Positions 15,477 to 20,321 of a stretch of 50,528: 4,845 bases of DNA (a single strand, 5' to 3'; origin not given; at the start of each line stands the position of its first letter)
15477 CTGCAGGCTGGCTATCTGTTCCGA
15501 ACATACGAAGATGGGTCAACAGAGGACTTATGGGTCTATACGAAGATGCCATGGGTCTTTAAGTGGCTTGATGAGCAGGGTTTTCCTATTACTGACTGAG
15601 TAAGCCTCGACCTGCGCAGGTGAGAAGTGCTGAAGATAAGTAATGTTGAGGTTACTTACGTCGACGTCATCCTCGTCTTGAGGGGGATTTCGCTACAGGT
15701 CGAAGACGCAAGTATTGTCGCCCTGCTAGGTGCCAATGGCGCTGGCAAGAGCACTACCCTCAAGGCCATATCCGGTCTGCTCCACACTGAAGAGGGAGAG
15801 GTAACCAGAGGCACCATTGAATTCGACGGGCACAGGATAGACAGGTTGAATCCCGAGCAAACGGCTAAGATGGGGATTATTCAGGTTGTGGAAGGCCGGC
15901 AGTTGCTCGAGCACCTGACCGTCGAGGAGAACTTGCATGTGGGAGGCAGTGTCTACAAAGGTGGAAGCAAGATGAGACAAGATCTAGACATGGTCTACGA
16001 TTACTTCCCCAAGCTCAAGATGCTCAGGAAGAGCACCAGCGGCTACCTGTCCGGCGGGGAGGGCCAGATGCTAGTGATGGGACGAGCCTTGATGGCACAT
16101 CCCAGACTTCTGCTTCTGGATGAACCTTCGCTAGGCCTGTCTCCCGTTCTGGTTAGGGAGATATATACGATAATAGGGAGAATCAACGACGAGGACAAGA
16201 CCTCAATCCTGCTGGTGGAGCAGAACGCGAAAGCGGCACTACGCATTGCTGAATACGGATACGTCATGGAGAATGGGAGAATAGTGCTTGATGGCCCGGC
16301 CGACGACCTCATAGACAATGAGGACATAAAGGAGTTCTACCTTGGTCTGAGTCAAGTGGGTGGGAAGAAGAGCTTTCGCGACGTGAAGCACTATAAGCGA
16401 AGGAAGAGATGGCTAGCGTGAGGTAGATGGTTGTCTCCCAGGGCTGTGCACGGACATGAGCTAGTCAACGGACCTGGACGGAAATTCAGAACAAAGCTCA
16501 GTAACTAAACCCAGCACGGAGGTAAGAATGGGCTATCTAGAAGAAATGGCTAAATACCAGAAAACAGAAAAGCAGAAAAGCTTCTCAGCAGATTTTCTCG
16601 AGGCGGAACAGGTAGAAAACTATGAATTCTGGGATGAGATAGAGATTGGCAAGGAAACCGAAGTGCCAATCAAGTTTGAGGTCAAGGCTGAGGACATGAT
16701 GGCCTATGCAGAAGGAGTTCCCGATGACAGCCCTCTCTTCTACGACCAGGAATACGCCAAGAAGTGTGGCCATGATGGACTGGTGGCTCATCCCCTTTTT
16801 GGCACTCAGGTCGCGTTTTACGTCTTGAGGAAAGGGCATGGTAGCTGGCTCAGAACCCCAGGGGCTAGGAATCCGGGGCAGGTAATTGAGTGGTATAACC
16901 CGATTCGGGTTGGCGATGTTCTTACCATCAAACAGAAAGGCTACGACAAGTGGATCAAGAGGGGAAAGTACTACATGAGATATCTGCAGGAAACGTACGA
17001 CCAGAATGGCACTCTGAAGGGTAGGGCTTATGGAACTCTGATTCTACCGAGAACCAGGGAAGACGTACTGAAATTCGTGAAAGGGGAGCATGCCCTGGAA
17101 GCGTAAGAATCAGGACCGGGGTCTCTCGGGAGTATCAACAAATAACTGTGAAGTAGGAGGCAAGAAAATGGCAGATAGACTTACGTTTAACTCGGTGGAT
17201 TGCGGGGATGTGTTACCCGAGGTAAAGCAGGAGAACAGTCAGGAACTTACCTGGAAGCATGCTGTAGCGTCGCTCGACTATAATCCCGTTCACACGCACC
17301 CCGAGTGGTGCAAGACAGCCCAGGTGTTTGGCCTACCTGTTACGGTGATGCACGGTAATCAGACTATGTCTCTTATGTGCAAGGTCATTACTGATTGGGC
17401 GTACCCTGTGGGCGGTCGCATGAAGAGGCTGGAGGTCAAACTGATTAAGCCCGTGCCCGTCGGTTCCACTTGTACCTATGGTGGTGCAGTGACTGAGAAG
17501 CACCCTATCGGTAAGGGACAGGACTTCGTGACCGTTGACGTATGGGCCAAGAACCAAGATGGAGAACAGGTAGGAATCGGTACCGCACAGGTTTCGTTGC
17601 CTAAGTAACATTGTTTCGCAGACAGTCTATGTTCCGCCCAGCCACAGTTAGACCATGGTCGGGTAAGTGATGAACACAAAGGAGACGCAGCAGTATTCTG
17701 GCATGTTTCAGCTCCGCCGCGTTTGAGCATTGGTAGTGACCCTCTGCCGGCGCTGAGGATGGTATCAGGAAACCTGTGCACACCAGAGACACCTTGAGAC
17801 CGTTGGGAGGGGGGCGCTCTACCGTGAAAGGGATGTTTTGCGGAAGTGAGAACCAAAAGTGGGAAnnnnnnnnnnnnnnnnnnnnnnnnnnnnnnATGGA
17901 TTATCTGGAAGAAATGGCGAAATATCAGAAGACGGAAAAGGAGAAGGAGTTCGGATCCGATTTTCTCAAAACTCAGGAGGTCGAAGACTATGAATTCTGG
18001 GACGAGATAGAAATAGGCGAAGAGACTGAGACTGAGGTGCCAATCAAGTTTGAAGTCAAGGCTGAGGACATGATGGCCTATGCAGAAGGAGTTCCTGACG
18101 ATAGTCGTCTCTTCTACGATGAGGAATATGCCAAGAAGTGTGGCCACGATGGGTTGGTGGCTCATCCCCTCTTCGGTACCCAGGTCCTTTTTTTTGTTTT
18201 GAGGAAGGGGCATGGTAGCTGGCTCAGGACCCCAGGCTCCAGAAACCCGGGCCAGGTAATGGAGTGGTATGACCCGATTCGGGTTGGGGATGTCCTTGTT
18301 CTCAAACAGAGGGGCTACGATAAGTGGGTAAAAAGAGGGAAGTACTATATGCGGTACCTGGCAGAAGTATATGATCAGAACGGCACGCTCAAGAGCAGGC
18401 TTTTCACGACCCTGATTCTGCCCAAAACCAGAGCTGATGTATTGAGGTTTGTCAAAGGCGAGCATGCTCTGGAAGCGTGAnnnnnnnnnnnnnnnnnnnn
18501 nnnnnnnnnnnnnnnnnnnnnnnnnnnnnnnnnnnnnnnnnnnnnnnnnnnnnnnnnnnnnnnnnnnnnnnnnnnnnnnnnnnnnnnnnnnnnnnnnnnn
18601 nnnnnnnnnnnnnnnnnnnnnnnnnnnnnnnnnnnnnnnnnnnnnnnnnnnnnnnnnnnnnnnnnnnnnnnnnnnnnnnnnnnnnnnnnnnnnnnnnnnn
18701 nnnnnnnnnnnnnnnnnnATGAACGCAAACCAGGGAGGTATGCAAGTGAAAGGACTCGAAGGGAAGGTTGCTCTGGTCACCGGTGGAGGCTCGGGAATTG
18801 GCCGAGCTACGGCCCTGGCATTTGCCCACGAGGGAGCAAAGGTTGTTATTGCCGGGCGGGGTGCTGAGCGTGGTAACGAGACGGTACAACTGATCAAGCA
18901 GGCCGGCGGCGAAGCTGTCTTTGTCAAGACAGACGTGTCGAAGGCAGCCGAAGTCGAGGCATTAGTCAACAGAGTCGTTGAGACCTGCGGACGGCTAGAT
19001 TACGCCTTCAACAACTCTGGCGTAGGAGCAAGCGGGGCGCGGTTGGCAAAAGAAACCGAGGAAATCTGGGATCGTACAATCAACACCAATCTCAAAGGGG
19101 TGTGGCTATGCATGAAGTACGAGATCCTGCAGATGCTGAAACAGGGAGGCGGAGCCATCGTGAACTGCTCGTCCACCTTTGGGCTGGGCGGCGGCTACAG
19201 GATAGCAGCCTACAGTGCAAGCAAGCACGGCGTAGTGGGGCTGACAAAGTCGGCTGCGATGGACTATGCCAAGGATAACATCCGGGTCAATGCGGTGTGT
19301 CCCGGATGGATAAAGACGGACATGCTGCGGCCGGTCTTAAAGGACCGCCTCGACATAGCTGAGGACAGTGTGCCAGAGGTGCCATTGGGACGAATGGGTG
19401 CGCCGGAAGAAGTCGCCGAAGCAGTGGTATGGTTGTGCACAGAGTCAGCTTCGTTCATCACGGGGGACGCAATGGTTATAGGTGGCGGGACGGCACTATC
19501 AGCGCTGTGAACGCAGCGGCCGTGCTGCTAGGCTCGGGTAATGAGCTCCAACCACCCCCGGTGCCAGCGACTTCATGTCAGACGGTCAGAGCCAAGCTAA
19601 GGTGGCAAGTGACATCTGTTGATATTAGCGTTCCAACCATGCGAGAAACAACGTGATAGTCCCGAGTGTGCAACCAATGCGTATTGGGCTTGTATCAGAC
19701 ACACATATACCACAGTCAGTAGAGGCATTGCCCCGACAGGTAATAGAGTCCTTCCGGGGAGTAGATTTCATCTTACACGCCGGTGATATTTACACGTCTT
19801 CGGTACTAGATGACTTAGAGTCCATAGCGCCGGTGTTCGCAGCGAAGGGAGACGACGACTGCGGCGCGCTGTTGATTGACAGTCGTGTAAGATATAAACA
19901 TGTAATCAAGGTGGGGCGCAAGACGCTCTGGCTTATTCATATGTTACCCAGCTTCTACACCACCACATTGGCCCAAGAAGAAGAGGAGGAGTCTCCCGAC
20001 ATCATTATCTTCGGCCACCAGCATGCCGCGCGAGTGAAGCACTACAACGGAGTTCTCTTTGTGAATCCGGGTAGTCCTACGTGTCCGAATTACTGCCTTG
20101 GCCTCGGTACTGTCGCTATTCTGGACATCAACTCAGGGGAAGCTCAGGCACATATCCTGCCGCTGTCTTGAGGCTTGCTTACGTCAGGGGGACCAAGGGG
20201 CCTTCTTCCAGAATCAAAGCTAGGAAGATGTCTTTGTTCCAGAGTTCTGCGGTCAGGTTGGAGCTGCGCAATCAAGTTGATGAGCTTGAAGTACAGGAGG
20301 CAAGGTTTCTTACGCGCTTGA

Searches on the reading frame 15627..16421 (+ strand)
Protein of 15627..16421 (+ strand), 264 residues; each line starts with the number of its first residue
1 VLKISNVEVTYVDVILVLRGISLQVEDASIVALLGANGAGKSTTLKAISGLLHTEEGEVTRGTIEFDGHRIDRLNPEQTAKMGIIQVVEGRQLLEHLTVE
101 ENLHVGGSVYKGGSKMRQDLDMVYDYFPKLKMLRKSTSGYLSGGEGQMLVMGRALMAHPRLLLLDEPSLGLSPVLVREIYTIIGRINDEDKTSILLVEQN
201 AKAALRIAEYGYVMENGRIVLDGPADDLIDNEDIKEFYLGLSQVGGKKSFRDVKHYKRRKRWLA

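Call 9: search_protein_families(library=pfam, proteins=[window:15627-16421:+])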
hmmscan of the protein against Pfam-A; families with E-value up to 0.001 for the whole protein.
window:15627-16421:+ (264 aa): 4 families
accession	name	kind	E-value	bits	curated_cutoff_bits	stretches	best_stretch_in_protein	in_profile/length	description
PF00005.33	ABC_tran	-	3.8e-26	92.7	25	1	18-168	1-136/137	ABC transporter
PF13304.12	AAA_21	-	5.3e-10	40.3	27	1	30-54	1-25/304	AAA domain, putative AbiEii toxin, Type IV TA system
PF13555.12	AAA_29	-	0.00039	20.6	27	1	24-55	18-49/61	P-loop containing region of AAA domain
PF13514.12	AAA_27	-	0.00078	19.5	22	0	21-53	19-51/206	AAA domain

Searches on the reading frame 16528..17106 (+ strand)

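Call 9: search_protein_families(library=pfam, proteins=[window:16528-17106:+])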
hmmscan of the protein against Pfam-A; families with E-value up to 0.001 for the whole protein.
window:16528-17106:+ (192 aa): 1 family
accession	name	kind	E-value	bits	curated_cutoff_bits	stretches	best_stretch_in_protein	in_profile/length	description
PF13452.11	FAS1_DH_region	-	1.2e-09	38.8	22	1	40-161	3-126/132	FAS1-like, dehydratase domain region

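Call 28: search_protein_families(library=ncbifam, proteins=[window:16528-17106:+], max_evalue=1e-10)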
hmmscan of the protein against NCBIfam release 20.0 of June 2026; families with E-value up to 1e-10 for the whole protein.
window:16528-17106:+ (192 aa): 0 families

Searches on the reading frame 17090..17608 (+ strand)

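Call 9: search_protein_families(library=pfam, proteins=[window:17090-17608:+])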
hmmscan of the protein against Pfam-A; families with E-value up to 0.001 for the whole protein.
window:17090-17608:+ (172 aa): 1 family
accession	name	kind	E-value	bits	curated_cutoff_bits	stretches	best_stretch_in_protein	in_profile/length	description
PF01575.25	MaoC_dehydratas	-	9.8e-14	51.5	27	1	47-144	16-111/123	MaoC like domain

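Call 28: search_protein_families(library=ncbifam, proteins=[window:17090-17608:+], max_evalue=1e-10)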
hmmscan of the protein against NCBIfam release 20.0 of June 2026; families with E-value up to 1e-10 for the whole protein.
window:17090-17608:+ (172 aa): 0 families

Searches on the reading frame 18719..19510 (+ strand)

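Call 4: search_protein_families(library=pfam, proteins=[window:18719-19510:+])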
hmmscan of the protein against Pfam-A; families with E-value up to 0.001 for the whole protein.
window:18719-19510:+ (263 aa): 4 families
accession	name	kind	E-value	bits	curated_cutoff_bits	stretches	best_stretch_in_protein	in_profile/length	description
PF13561.12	adh_short_C2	-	1.9e-64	217.9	27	1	25-258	6-235/236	Enoyl-(Acyl carrier protein) reductase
PF00106.31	adh_short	-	4.6e-59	199.6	26.6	1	16-209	1-193/195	short chain dehydrogenase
PF08659.16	KR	-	6.5e-12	46.2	22.6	1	18-168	3-152/180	KR domain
PF23441.1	SDR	-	0.00091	19.1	27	0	163-258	164-255/258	SDR-like rossmann domain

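Call 28: search_protein_families(library=ncbifam, proteins=[window:18719-19510:+], max_evalue=1e-10)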
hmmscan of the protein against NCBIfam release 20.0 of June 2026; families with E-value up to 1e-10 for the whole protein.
window:18719-19510:+ (263 aa): 212 families (the best 25 are shown)
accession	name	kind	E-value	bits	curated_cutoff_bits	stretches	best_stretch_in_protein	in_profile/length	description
NF004818.0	PRK06172.1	equivalog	2.6e-106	354.6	336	1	12-258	4-250/253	SDR family oxidoreductase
NF004791.0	PRK06138.1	equivalog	3.9e-76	255.7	312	1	13-259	3-250/252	SDR family oxidoreductase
NF004198.0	PRK05653.1-3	equivalog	6.2e-69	232.2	296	1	12-259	4-247/248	3-oxoacyl-ACP reductase FabG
NF005559.1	PRK07231.1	subfamily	6.4e-69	232.2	215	1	13-259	2-248/249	glucose 1-dehydrogenase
NF005681.0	PRK07478.1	subfamily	3.5e-66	223.2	267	1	12-260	3-251/254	SDR family oxidoreductase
NF052558.1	MBtsdlDhBudC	equivalog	2e-65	220.8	270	1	14-259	2-242/250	meso-2,3-butanediol dehydrogenase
TIGR01830.1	3oxo_ACP_reduc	equivalog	1e-63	215.2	297.75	1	18-258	1-238/239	3-oxoacyl-[acyl-carrier-protein] reductase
NF053701.1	CsHdxCHCADhChcB2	equivalog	1.1e-61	208.5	350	1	13-257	1-241/245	cis-4-hydroxycyclohexanecarboxylate dehydrogenase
NF009466.0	PRK12826.1-2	subfamily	6.5e-60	202.6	222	1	16-259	4-245/248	3-oxoacyl-ACP reductase FabG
NF006366.0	PRK08589.1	equivalog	6.6e-59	199.4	386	1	11-258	2-252/272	SDR family oxidoreductase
NF009093.0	PRK12429.1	subfamily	9e-59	198.9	258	1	13-257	3-255/259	3-hydroxybutyrate dehydrogenase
NF009468.0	PRK12826.1-4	equivalog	2.3e-58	197.9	318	1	11-260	3-249/256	SDR family oxidoreductase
NF004713.0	PRK06057.1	equivalog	5.4e-58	196.5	404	1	11-258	5-249/257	3-oxoacyl-ACP reductase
NF004203.0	PRK05653.2-4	subfamily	1.5e-57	194.9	313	1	13-260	4-258/260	3-oxoacyl-ACP reductase FabG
TIGR03971.1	SDR_subfam_1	subfamily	8.6e-57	192.5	300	1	13-259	1-269/271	mycofactocin-coupled SDR family oxidoreductase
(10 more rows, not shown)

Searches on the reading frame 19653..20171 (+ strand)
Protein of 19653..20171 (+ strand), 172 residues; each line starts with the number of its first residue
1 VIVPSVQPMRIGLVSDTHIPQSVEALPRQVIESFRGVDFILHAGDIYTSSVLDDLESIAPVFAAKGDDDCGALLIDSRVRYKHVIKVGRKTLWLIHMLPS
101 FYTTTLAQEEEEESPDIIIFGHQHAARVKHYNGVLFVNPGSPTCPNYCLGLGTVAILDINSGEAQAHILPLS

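Call 4: search_protein_families(library=pfam, proteins=[window:19653-20171:+])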
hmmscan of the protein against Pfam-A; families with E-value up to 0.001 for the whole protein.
window:19653-20171:+ (172 aa): 2 families
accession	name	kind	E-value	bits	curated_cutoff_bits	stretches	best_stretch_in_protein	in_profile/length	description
PF12850.12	Metallophos_2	-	1.9e-27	96.6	27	1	9-161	1-153/154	Calcineurin-like phosphoesterase superfamily domain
PF00149.33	Metallophos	-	1.1e-06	29.6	21.5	1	9-63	1-55/191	Calcineurin-like phosphoesterase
